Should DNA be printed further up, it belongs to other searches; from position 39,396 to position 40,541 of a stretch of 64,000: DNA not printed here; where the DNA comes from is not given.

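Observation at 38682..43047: Compact cassette of four paralogous 'KR(R/K)YRPGYH' lipoproteins with glycine-zipper membrane tails plus two paralogous small 'CKFD' lipoproteins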

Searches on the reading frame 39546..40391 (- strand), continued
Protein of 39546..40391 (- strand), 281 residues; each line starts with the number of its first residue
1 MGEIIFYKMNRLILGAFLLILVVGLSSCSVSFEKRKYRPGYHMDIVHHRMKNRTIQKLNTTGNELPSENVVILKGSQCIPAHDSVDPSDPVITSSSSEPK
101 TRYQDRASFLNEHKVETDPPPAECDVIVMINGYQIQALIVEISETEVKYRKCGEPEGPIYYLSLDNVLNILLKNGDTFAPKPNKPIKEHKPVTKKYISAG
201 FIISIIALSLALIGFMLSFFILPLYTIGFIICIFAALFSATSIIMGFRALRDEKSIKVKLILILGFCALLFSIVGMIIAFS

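Call 58: search_protein_families(library=ncbifam, proteins=[P0034, P0160, P0050, P0022, P0073, P0107, P0033, P0025, P0040, P0060], max_evalue=0.1)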
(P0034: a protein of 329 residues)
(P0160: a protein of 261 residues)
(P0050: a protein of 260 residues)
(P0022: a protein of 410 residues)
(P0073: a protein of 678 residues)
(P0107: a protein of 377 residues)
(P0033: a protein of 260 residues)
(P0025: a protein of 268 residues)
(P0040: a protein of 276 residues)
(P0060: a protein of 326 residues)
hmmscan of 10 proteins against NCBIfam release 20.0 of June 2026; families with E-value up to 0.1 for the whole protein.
P0034 (329 aa): 3 families
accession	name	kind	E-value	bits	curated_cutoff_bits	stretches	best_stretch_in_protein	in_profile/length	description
TIGR02185.1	Trep_Strep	subfamily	0.00076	19.7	76.45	1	254-327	54-129/188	MptD family putative ECF transporter S component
NF047433.1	Lepto_7_Nterm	domain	0.0075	16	43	0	176-197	17-38/63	LA_0442/LA_0875 N-terminal domain-containing protein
NF040945.1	CCC_membrane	equivalog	0.019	15.3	65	1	259-326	8-73/99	CCC motif membrane protein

P0160 (261 aa): 3 families
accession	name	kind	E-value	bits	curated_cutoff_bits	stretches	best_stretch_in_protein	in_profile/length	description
NF041534.1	rodZ_Strepcoccus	equivalog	0.019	14.2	375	1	6-108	113-217/275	cytoskeleton protein RodZ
NF045625.1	IBP_CFB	equivalog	0.024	14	400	1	1-68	1-64/275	ice-binding protein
TIGR00215.1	lpxB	equivalog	0.026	13.4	190.25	1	73-112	135-174/382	lipid-A-disaccharide synthase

P0050 (260 aa): 2 families
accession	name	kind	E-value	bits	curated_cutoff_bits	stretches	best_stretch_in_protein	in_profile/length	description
NF047433.1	Lepto_7_Nterm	domain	0.0025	17.5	43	1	102-150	17-62/63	LA_0442/LA_0875 N-terminal domain-containing protein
NF047624.1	LIC_13076_fam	equivalog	0.034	14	110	0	44-132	116-198/214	LIC_13076 family protein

P0022 (410 aa): 2 families
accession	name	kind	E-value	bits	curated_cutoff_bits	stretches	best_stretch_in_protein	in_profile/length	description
NF047433.1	Lepto_7_Nterm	domain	0.0012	18.5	43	0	352-395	16-56/63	LA_0442/LA_0875 N-terminal domain-containing protein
NF004086.0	PRK05588.1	equivalog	0.029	14.4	321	0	126-222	76-165/255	histidinol phosphate phosphatase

P0073 (678 aa): 0 families

P0107 (377 aa): 1 family
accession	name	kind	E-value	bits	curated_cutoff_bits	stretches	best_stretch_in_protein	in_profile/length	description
NF047624.1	LIC_13076_fam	equivalog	2.6e-07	30.7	110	1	188-253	145-212/214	LIC_13076 family protein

P0033 (260 aa): 0 families

P0025 (268 aa): 2 families
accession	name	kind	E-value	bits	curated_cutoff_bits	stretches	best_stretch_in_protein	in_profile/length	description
NF006379.0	PRK08618.1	equivalog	0.025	13.9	417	1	12-43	196-227/326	ornithine cyclodeaminase family protein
NF041881.1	PTPDL_fam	equivalog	0.074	12.1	200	0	102-124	8-30/339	PTPDL family protein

P0040 (276 aa): 0 families

P0060 (326 aa): 1 family
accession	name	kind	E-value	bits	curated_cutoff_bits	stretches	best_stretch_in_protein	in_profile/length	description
NF047624.1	LIC_13076_fam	equivalog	6.3e-07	29.5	110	1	160-224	148-212/214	LIC_13076 family protein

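Call 61: find_encoding_contigs(protein=P0025, flank=6000, max_places=2)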
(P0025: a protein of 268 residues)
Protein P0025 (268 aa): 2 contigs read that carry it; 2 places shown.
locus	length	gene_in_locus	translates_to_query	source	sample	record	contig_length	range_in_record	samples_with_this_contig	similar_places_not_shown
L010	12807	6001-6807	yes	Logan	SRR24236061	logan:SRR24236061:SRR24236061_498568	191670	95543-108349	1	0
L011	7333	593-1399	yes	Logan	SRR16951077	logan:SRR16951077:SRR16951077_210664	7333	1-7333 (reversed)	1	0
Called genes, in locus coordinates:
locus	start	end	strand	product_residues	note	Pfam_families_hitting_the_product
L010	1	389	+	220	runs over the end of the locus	PF01810:LysE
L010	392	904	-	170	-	PF21711:DCTN5 (weak), PF25084:LbH_EIF2B (weak), PF25087:GMPPB_C (weak), PF00132:Hexapep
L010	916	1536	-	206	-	PF02527:GidB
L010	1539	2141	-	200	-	PF07638:Sigma70_ECF (faint), PF04542:Sigma70_r2, PF08281:Sigma70_r4_2, PF04545:Sigma70_r4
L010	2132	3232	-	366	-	PF13506:Glyco_transf_21, PF13641:Glyco_tranf_2_3, PF00535:Glycos_transf_2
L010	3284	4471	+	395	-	PF01702:TGT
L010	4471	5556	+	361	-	PF03739:LptF_LptG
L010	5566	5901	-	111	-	-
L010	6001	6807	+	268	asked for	-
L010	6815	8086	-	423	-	PF01595:CNNM, PF00571:CBS, PF03471:CorC_HlyC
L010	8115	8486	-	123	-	PF00403:HMA (weak)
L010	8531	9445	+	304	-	PF00892:EamA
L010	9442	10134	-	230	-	PF00027:cNMP_binding, PF13545:HTH_Crp_2, PF00325:Crp (weak)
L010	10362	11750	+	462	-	-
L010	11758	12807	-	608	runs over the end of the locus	PF00009:GTP_EFTU, PF01926:MMR_HSR1 (weak), PF22042:EF-G_D2 (weak), PF03144:GTP_EFTU_D2, PF00679:EFG_C, PF21018:BipA_C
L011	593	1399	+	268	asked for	-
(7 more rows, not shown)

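Call 62: find_encoding_contigs(protein=P0050, flank=6000, max_places=2)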
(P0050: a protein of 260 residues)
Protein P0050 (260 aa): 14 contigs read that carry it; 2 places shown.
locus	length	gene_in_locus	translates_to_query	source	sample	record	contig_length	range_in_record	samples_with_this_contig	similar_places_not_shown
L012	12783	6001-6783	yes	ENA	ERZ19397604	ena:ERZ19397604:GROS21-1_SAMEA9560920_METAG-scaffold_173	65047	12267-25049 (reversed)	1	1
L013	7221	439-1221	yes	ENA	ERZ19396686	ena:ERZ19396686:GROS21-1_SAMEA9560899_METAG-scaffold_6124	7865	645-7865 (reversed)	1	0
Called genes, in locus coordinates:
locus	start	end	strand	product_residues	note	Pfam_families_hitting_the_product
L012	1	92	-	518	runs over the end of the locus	PF10150:RNase_E_G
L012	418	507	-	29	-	-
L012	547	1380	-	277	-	PF13174:TPR_6 (faint), PF13428:TPR_14 (faint), PF23914:TPR_CcmH_CycH, PF00515:TPR_1 (faint), PF07719:TPR_2 (faint), PF21033:RMD1-3 (weak), PF13414:TPR_11, PF14559:TPR_19 (weak), +1 more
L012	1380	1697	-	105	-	PF00216:Bac_DNA_binding, PF18291:HU-HIG, PF14908:HU-CCDC81_euk_1 (weak)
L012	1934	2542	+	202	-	PF03793:PASTA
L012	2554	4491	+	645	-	PF18962:Por_Secre_tail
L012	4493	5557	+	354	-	PF01479:S4 (weak), PF00849:PseudoU_synth_2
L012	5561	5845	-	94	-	PF12844:HTH_19, PF01381:HTH_3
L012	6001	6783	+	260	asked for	-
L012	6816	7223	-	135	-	PF05154:TM2 (weak)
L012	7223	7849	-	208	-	PF02630:SCO1-SenC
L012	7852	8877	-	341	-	-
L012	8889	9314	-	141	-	-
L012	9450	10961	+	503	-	PF01464:SLT, PF01476:LysM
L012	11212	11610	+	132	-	PF04542:Sigma70_r2, PF08281:Sigma70_r4_2, PF04545:Sigma70_r4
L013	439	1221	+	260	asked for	-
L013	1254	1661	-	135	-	PF05154:TM2 (weak)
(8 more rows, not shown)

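Call 63: find_encoding_contigs(protein=P0021, flank=6000, max_places=2)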
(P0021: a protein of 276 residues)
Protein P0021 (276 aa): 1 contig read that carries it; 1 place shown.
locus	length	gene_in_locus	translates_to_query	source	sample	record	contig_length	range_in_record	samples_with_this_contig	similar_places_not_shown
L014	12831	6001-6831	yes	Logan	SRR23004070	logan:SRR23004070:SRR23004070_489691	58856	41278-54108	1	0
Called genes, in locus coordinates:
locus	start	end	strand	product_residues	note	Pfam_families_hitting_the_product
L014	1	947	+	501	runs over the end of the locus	PF01946:Thi4 (faint), PF00890:FAD_binding_2, PF01266:DAO, PF01593:Amino_oxidase, PF03486:HI0933_like (weak), PF07992:Pyr_redox_2 (weak), PF12831:FAD_oxidored, PF13450:NAD_binding_8, +1 more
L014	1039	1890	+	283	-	PF04116:FA_hydroxylase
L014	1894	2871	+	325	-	PF00487:FA_desaturase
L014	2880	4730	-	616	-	PF02129:Peptidase_S15, PF08530:PepX_C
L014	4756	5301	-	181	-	PF00719:Pyrophosphatase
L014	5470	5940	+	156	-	PF04308:RNaseH_like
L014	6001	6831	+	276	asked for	-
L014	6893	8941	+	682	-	PF07584:BatA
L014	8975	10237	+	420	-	PF01979:Amidohydro_1, PF12890:DHOase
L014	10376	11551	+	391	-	PF13428:TPR_14 (faint), PF13431:TPR_17 (faint), PF14559:TPR_19 (faint), PF00515:TPR_1 (faint), PF07719:TPR_2 (faint), PF13181:TPR_8 (faint), PF13424:TPR_12 (faint)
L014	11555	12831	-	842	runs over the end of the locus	PF13573:SprB, PF00801:PKD (weak), PF18911:PKD_4, PF00801:PKD, PF18911:PKD_4, PF13585:CHU_C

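Call 67: find_related_loci(query=A4, collection=metagenome_contigs, flank=5000)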
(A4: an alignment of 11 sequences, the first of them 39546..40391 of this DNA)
Query A4 (281 aa) in metagenome_contigs; peptide patterns used: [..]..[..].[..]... (x = any residue, [..] = any of these).
20 stretches matched a pattern; 4 encode a relative of the query (tblastn E <= 1e-3); 4 distinct loci.
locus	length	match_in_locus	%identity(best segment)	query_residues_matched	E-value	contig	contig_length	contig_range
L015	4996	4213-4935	32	14-264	2e-35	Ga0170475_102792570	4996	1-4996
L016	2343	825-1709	26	6-280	6e-13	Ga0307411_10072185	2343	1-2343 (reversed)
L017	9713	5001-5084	61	26-51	2e-6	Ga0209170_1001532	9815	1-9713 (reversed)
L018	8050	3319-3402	61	26-51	2e-6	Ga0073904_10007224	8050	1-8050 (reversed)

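Call 72: search_protein_families(library=pfam, proteins=[L017:4938-5717:+, L017:5741-6625:+, L009:10382-11056:+, L009:11185-11808:+, L009:12180-12812:+, L009:9568-9894:+, L006:6181-6888:+, L015:4198-4989:+], max_evalue=0.1)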
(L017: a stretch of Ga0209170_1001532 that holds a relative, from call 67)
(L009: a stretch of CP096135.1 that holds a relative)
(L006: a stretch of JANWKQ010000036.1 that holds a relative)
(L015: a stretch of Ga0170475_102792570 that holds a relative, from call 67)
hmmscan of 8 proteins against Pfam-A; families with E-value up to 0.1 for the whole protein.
L017:4938-5717:+ (259 aa): 2 families
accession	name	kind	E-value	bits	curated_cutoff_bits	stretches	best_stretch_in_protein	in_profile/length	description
PF11381.13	DUF3185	-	0.0044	17.4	25.3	1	174-192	2-20/59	Protein of unknown function (DUF3185)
PF13567.11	DUF4131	-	0.01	16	31.6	1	154-232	8-79/165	Domain of unknown function (DUF4131)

L017:5741-6625:+ (294 aa): 0 families

L009:10382-11056:+ (224 aa): 3 families
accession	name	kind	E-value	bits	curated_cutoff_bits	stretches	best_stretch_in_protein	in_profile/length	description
PF13828.11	DUF4190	-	0.00086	19.5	35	1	158-217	1-60/62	Domain of unknown function (DUF4190)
PF01456.22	Mucin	-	0.042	14.3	34.7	1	5-115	5-113/143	Mucin-like glycoprotein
PF06687.17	SUR7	-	0.059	13.5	29.6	1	158-222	105-166/201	SUR7/PalI family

L009:11185-11808:+ (207 aa): 3 families
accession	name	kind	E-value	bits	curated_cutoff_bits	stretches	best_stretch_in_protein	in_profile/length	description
PF05154.21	TM2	-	2.2e-17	63.4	27.9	1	140-188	2-51/51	TM2 domain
PF12051.14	DUF3533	-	0.0076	15.7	27.6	1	33-155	94-217/380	Protein of unknown function (DUF3533)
PF09799.14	Transmemb_17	-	0.082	13.9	26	0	139-167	31-59/107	Predicted membrane protein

L009:12180-12812:+ (210 aa): 1 family
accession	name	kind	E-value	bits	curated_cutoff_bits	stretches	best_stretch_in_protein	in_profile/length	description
PF05154.21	TM2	-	1.2e-12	48.3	27.9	1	133-181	4-47/51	TM2 domain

L009:9568-9894:+ (108 aa): 4 families
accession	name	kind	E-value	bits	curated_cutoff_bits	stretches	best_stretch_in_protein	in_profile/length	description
PF01456.22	Mucin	-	0.00068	20.1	34.7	1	31-95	29-94/143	Mucin-like glycoprotein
PF21827.1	New_glue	-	0.032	14.4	31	1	1-96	1-67/94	New glue protein family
PF16118.10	DUF4834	-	0.048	15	27.8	1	6-72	15-77/99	Domain of unknown function (DUF4834)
PF16031.10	TonB_N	-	0.06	14.4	33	1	34-83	79-127/138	TonB polyproline region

L006:6181-6888:+ (235 aa): 1 family
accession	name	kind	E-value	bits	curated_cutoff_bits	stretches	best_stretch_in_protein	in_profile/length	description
PF20444.3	DUF6703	-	0.013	15.9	23.8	1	119-201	29-110/122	Family of unknown function (DUF6703)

L015:4198-4989:+ (263 aa): 2 families
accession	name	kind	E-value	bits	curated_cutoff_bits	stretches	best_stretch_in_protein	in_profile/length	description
PF06687.17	SUR7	-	0.00056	20.1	29.6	1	130-226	62-154/201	SUR7/PalI family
PF13273.12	DUF4064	-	0.077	13.7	32.1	0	179-223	57-101/102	Protein of unknown function (DUF4064)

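Call 90: search_protein_families(library=padloc, proteins=[window:39546-40391:-], max_evalue=0.01)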
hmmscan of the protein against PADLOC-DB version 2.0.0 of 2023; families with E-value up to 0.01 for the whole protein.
window:39546-40391:- (281 aa): 0 families

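Call 91: search_protein_families(library=phrogs, proteins=[window:39546-40391:-], max_evalue=0.01)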
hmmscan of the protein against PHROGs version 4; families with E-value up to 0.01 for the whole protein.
window:39546-40391:- (281 aa): 1 family
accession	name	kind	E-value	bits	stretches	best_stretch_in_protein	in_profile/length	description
phrog_14031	-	unknown function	0.0054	17.4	0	252-279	3-30/67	-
